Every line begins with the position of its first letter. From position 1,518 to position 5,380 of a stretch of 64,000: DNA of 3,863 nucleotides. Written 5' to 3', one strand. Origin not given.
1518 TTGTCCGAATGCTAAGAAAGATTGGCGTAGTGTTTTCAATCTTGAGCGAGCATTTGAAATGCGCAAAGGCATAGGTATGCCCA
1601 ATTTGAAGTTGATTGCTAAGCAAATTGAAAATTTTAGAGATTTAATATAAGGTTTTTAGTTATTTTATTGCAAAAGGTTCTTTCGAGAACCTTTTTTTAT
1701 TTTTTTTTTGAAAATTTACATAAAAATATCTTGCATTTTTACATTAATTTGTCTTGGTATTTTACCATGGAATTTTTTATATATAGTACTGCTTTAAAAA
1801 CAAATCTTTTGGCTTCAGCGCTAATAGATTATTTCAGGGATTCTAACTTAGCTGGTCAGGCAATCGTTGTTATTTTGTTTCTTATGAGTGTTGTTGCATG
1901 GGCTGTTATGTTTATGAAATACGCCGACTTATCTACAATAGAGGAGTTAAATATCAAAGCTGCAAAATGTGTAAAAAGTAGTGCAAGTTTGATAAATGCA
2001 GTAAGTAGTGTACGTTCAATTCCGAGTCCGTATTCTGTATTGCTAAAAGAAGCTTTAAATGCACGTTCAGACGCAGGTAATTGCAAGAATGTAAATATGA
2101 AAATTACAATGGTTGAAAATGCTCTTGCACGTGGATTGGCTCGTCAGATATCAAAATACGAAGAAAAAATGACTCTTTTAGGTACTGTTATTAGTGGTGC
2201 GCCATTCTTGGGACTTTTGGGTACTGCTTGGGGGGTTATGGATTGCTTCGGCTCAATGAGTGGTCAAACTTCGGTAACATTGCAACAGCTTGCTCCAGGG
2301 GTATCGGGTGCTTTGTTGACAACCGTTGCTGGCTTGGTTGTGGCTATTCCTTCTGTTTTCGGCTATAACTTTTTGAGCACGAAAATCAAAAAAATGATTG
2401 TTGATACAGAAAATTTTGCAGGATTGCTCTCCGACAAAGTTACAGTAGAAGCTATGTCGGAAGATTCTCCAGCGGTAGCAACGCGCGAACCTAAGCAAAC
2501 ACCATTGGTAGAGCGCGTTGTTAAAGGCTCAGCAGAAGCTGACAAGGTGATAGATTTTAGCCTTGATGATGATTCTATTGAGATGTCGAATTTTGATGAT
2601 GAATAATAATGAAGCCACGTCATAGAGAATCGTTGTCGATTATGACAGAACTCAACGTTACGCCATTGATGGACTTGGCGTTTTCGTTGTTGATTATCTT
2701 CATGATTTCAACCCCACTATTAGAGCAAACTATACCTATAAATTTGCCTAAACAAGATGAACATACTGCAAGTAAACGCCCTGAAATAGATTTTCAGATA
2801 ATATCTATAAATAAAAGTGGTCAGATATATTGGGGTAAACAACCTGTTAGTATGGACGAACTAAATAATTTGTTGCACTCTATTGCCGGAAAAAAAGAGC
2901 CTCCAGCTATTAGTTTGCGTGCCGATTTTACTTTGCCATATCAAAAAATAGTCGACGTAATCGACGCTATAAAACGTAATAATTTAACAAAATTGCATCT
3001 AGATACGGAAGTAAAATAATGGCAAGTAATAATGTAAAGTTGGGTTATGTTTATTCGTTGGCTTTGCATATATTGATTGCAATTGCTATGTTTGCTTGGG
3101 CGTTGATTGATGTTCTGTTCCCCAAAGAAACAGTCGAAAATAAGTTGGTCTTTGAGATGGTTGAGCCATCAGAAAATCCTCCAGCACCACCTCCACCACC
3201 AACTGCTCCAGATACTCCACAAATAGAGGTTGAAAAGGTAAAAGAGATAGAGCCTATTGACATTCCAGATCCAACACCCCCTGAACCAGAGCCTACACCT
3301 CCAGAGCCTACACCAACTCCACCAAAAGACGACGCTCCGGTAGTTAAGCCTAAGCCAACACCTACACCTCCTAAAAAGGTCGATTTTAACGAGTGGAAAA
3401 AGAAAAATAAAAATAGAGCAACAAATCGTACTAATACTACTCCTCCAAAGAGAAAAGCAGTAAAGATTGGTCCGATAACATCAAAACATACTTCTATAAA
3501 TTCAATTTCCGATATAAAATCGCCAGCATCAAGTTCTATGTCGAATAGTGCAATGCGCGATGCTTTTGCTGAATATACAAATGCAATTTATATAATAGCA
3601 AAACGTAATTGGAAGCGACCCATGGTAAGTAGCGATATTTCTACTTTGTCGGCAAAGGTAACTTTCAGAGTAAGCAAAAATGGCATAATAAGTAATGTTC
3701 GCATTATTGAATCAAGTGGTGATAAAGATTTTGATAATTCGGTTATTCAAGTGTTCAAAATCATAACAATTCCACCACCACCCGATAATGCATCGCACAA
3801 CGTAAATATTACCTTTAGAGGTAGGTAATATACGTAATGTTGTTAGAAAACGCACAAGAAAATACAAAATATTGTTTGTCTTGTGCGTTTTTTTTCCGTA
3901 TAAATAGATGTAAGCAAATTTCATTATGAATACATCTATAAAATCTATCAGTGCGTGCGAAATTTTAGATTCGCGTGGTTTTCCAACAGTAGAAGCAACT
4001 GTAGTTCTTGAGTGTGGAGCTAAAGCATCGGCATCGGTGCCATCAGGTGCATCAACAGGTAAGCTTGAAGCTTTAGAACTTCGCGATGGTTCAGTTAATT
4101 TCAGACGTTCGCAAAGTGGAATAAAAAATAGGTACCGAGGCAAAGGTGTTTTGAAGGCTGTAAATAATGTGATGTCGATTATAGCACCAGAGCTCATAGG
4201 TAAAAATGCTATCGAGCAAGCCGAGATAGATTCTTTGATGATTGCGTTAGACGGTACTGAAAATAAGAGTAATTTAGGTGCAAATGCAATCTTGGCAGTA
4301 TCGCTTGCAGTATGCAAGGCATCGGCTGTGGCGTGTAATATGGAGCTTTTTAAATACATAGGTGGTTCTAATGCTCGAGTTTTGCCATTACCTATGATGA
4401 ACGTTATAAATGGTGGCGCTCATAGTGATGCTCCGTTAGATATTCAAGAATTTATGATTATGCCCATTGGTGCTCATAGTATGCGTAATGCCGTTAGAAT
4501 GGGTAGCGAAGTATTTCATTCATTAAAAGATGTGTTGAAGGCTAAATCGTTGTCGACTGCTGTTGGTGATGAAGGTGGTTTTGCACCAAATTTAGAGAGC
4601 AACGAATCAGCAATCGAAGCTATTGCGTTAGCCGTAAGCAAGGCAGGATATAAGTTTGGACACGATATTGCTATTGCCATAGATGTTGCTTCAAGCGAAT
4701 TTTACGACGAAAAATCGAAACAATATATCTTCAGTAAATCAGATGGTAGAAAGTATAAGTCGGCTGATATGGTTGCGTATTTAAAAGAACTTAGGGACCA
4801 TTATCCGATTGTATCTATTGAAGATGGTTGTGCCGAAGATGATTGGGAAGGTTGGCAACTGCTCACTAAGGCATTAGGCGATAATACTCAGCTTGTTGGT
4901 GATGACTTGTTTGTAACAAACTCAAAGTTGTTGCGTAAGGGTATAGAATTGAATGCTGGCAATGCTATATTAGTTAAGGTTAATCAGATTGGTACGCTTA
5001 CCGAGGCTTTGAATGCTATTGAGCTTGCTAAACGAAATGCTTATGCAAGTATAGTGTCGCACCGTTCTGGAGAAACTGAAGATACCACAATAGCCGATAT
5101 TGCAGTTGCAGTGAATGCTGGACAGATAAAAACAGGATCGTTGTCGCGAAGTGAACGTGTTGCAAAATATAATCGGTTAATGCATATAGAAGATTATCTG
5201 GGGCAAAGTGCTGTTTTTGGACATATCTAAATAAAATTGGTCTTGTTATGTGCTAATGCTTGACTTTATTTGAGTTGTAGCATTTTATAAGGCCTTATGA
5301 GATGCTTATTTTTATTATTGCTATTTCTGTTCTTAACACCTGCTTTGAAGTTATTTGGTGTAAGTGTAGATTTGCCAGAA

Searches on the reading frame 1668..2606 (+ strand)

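Call 47: search_protein_families(library=pfam, proteins=[window:1668-2606:+], max_evalue=0.00001)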
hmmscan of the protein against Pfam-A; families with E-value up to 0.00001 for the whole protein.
window:1668-2606:+ (312 aa): 1 family
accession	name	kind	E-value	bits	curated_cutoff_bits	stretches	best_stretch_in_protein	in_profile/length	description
PF01618.21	MotA_ExbB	-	1.5e-27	96.3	22.9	1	143-248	21-126/127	MotA/TolQ/ExbB proton channel family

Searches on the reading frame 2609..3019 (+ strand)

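Call 47: search_protein_families(library=pfam, proteins=[window:2609-3019:+], max_evalue=0.00001)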
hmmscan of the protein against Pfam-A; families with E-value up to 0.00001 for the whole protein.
window:2609-3019:+ (136 aa): 1 family
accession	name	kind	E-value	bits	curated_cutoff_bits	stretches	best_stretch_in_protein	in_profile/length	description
PF02472.21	ExbD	-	3.1e-26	92.4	25.4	1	12-134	5-126/128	Biopolymer transport protein ExbD/TolR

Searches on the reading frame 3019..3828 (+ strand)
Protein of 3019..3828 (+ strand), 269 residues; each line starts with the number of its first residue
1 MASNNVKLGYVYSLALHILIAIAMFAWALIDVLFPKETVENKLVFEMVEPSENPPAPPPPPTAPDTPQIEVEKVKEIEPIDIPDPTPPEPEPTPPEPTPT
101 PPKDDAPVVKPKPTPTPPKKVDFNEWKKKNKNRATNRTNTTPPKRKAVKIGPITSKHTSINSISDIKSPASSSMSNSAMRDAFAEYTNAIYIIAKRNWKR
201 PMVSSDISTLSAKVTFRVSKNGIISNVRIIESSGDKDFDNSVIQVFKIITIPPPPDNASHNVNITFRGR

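Call 47: search_protein_families(library=pfam, proteins=[window:3019-3828:+], max_evalue=0.00001)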
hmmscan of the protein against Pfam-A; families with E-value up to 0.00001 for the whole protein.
window:3019-3828:+ (269 aa): 2 families
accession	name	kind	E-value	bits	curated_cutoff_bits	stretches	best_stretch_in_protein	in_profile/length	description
PF13103.11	TonB_2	-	8.3e-13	48.7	22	1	184-266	2-85/85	TonB C terminal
PF03544.19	TonB_C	-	4.9e-08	33.8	24.6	1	212-266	18-71/79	Gram-negative bacterial TonB protein C-terminal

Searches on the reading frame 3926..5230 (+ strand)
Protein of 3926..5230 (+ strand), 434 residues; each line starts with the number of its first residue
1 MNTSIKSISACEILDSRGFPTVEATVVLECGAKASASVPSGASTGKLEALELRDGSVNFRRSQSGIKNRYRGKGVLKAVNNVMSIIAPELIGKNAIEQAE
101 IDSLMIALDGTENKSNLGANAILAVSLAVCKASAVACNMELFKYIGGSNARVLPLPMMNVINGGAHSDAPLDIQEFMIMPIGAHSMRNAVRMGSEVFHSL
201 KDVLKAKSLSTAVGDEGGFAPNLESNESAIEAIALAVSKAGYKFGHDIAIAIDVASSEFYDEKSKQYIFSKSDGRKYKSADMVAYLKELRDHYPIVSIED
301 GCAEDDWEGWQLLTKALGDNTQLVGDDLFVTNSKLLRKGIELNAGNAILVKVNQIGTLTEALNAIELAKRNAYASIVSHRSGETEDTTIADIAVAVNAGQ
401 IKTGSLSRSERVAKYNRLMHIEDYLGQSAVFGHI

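Call 47: search_protein_families(library=pfam, proteins=[window:3926-5230:+], max_evalue=0.00001)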
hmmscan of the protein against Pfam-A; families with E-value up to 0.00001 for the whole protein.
window:3926-5230:+ (434 aa): 2 families
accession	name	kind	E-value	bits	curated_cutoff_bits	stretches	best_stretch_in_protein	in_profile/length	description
PF00113.28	Enolase_C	-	3.6e-124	414.3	21.5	1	151-431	2-287/296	Enolase, C-terminal TIM barrel domain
PF03952.21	Enolase_N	-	3e-52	176.7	35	1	5-145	1-131/131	Enolase, N-terminal domain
